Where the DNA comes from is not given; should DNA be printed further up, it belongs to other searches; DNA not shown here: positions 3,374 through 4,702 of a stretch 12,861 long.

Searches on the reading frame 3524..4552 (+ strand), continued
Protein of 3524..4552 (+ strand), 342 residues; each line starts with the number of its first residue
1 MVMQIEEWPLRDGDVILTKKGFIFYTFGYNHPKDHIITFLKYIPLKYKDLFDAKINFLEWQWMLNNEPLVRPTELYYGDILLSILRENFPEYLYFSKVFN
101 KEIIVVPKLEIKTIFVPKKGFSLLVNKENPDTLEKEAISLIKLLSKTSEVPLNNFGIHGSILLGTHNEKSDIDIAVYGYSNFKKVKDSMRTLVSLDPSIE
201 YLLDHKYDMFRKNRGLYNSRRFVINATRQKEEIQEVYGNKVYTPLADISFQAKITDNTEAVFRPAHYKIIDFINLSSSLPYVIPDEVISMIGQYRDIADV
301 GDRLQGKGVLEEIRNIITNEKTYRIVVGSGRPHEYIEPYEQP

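Call 60: find_encoding_contigs(protein=P0097, flank=6000, max_places=1)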
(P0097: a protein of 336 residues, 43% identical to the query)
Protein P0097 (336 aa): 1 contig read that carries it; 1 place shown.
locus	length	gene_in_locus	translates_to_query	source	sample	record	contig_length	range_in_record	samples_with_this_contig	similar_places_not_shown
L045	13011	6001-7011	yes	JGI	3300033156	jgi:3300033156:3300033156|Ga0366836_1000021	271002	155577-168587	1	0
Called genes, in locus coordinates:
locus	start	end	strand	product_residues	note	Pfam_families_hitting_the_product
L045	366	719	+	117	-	PF10133:CooT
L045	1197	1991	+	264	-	PF00142:Fer4_NifH (weak), PF01656:CbiA, PF02374:ArsA_ATPase (weak), PF10609:ParA (weak), PF13614:AAA_31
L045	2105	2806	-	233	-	PF02593:DUF166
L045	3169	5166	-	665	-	PF00037:Fer4 (weak), PF13237:Fer4_10 (weak), PF14697:Fer4_21 (weak), PF12838:Fer4_7, PF13187:Fer4_9, PF00037:Fer4, PF01058:Oxidored_q6, PF00346:Complex1_49kDa, +2 more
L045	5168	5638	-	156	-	PF00329:Complex1_30kDa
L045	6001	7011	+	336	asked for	PF01909:NTP_transf_2 (faint), PF18765:Polbeta (weak)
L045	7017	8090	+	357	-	PF01909:NTP_transf_2 (weak)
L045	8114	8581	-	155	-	PF03686:UPF0146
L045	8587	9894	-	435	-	PF03952:Enolase_N, PF00113:Enolase_C, PF13378:MR_MLE_C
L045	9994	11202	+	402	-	PF01170:UPF0020, PF05175:MTS, PF02475:TRM5-TYW2_MTfase (weak), PF06325:PrmA, PF13847:Methyltransf_31, PF08241:Methyltransf_11 (weak), PF13649:Methyltransf_25, PF14382:ECR1_N, +1 more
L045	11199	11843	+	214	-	PF09840:DUF2067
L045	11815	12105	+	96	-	PF13656:RNA_pol_L_2, PF01193:RNA_pol_L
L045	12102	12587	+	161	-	PF11469:Ribonucleas_3_2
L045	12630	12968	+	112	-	PF02150:Zn_ribbon_RPB9, PF08271:Zn_Ribbon_TF (faint), PF12760:Zn_ribbon_IS1595 (faint), PF13717:Zn_ribbon_4 (faint), PF19769:CPxCG_zf (faint), PF01096:Zn_ribbon_TFIIS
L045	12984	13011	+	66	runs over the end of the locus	-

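Call 71: search_protein_families(library=pfam, alignment_id=A1, max_evalue=0.05)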
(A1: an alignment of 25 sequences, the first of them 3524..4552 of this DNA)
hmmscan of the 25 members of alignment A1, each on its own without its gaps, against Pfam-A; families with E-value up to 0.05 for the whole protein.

A. member 1, window:3524-4552:+ (342 aa): 2 families
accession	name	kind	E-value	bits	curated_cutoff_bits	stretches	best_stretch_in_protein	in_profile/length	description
PF01909.29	NTP_transf_2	-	1.6e-06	28.9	21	1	155-209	17-71/93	Nucleotidyltransferase domain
PF18765.7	Polbeta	-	8.1e-06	26.4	26.9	1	155-209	16-66/93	Polymerase beta, Nucleotidyltransferase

B. families by the number of members that match (of 25 scanned): 7 families
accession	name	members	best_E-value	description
PF18765.7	Polbeta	24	1.4e-08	Polymerase beta, Nucleotidyltransferase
PF01909.29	NTP_transf_2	24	1.8e-07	Nucleotidyltransferase domain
PF22600.2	MTPAP-like_central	3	0.028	Poly(A) RNA polymerase, mitochondrial-like, central palm domain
PF14091.12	DUF4269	2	0.042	Domain of unknown function (DUF4269)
PF20290.3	MC4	1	0.016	ABC-three component (ABC-3C) system Middle Component 4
PF02893.26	GRAM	1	0.019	GRAM domain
PF09874.14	DUF2101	1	0.035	Predicted membrane protein (DUF2101)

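Call 74: find_encoding_contigs(protein=P0009, flank=7000, max_places=1)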
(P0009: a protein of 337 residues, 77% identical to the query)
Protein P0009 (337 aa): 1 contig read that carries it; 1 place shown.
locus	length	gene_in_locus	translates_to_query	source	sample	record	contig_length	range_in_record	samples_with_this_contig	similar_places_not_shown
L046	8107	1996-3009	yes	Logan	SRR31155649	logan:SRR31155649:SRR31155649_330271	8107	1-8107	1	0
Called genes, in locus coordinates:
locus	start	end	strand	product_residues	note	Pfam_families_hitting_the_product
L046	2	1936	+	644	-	?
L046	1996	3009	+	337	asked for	PF01909:NTP_transf_2 (weak), PF18765:Polbeta (faint)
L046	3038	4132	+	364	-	PF01909:NTP_transf_2 (weak)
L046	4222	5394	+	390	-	PF06224:AlkZ-like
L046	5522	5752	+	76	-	-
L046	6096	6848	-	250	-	PF05625:PAXNEB (faint), PF06745:ATPase, PF23442:DUF7125 (faint)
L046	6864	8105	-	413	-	?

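Call 81: find_related_loci(query=A6, collection=metagenome_contigs, flank=5000)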
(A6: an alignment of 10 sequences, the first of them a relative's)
Query A6 (256 aa) in metagenome_contigs; peptide patterns used: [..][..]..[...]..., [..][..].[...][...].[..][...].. (x = any residue, [..] = any of these).
455 stretches matched a pattern; 218 encode a relative of the query (tblastn E <= 1e-3); the best 80 are kept; 80 distinct loci.
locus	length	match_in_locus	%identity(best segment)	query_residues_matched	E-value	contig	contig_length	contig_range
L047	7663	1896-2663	100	1-256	2e-171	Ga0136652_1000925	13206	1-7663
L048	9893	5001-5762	70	1-254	4e-121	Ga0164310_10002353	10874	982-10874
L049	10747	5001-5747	69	1-248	9e-114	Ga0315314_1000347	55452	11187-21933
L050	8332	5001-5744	40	1-252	1e-66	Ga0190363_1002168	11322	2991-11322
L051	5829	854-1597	44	1-253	2e-66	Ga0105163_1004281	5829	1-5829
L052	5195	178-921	44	1-253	2e-66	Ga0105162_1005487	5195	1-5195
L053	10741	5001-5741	43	1-252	3e-65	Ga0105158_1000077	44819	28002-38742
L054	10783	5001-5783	38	1-254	8e-56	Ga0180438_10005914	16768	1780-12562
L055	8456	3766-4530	39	1-252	8e-56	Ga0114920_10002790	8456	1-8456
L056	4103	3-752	39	4-251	5e-55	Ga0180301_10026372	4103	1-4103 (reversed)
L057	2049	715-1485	40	1-247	1e-55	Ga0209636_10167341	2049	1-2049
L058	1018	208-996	39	2-256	1e-58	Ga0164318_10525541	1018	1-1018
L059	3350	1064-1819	36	1-251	4e-54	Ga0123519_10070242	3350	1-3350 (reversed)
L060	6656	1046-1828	41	1-251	1e-53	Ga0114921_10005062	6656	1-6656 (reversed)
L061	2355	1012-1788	40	1-252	3e-54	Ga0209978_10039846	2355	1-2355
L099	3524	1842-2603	36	2-250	1e-44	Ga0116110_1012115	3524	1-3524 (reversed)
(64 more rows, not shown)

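Call 83: search_protein_families(library=pfam, proteins=[L004:9341-10366:+, L004:14533-15006:+, L044:8285-9325:+], max_evalue=0.01)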
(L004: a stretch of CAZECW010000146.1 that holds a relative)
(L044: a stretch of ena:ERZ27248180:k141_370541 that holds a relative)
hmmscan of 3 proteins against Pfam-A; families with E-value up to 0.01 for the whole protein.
L004:9341-10366:+ (341 aa): 6 families
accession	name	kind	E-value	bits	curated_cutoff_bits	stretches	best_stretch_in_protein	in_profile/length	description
PF07991.19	KARI_N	-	7.1e-64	214.8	20.6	1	18-181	1-165/165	Acetohydroxy acid isomeroreductase, NADPH-binding domain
PF01450.25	KARI_C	-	2.7e-25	89.8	29.1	1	188-325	2-138/144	Ketol-acid reductoisomerase, C-terminal domain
PF03446.21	NAD_binding_2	-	0.00011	22.7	21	1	24-106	2-88/161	NAD binding domain of 6-phosphogluconate dehydrogenase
PF02826.25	2-Hacid_dh_C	-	0.00012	22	25.1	1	17-85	32-100/178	D-isomer specific 2-hydroxyacid dehydrogenase, NAD binding domain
PF00670.27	AdoHcyase_NAD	-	0.00028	21.5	27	1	18-80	20-82/162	S-adenosyl-L-homocysteine hydrolase, NAD binding domain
PF03807.23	F420_oxidored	-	0.0008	20.4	21.6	1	24-106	2-87/94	NADP oxidoreductase coenzyme F420-dependent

L004:14533-15006:+ (158 aa): 1 family
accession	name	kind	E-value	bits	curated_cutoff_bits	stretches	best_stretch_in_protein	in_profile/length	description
PF00586.29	AIRS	-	4.3e-25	88.8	24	1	51-158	1-112/112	AIR synthase related protein, N-terminal domain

L044:8285-9325:+ (346 aa): 1 family
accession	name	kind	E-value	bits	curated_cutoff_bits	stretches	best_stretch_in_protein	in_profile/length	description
PF01909.29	NTP_transf_2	-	0.00033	21.4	21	1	127-187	6-66/93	Nucleotidyltransferase domain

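Call 86: list_cluster_members(proteins=[P0350, P0362, P0380, P0400, P0420, P0440, P0460, P0469, P0473, P0444])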
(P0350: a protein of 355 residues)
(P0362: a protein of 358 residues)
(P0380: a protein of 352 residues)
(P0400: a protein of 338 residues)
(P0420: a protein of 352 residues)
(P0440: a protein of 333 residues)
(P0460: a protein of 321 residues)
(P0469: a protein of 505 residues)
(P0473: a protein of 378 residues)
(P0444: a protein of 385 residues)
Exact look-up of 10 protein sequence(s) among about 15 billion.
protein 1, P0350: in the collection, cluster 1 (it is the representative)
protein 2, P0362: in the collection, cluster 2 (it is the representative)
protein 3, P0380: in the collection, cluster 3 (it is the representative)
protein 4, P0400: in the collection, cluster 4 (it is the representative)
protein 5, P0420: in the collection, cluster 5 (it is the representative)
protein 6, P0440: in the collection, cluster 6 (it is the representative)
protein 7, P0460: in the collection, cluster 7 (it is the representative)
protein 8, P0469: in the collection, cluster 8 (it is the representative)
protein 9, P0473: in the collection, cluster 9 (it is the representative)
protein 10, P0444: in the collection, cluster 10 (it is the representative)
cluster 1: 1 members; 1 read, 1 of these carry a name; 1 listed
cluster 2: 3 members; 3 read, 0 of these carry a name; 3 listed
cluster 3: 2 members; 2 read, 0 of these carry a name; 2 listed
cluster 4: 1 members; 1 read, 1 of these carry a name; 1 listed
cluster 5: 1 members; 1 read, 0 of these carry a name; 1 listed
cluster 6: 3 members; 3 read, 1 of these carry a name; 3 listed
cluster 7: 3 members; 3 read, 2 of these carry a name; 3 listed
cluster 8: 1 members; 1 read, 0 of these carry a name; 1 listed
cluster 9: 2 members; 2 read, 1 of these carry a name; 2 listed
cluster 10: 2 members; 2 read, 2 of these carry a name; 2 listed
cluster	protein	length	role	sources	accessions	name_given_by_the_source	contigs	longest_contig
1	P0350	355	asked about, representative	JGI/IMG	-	predicted nucleotidyltransferase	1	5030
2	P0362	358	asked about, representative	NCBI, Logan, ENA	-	-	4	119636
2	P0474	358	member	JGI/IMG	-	-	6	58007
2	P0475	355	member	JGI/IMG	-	-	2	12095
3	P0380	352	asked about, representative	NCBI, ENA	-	-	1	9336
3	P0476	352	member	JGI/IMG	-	-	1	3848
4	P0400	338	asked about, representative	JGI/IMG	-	hypothetical protein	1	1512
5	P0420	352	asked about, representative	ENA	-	-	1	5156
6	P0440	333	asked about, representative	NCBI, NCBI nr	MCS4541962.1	MAG: nucleotidyltransferase domain-containing protein [Euryarchaeota archaeon] | nucleotidyltransferase domain-containing protein [Euryarchaeota archaeon]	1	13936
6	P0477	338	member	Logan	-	-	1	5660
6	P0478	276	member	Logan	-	-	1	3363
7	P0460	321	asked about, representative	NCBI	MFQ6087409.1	MAG: hypothetical protein ACE5K0_00710 [Candidatus Methanofastidiosia archaeon]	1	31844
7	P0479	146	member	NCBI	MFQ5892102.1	MAG: hypothetical protein ACE5HW_04850, partial [Candidatus Methanofastidiosia archaeon]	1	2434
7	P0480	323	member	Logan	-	-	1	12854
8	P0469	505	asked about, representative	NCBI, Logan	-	-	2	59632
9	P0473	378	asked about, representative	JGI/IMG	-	-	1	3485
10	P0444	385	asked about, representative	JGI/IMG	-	predicted nucleotidyltransferase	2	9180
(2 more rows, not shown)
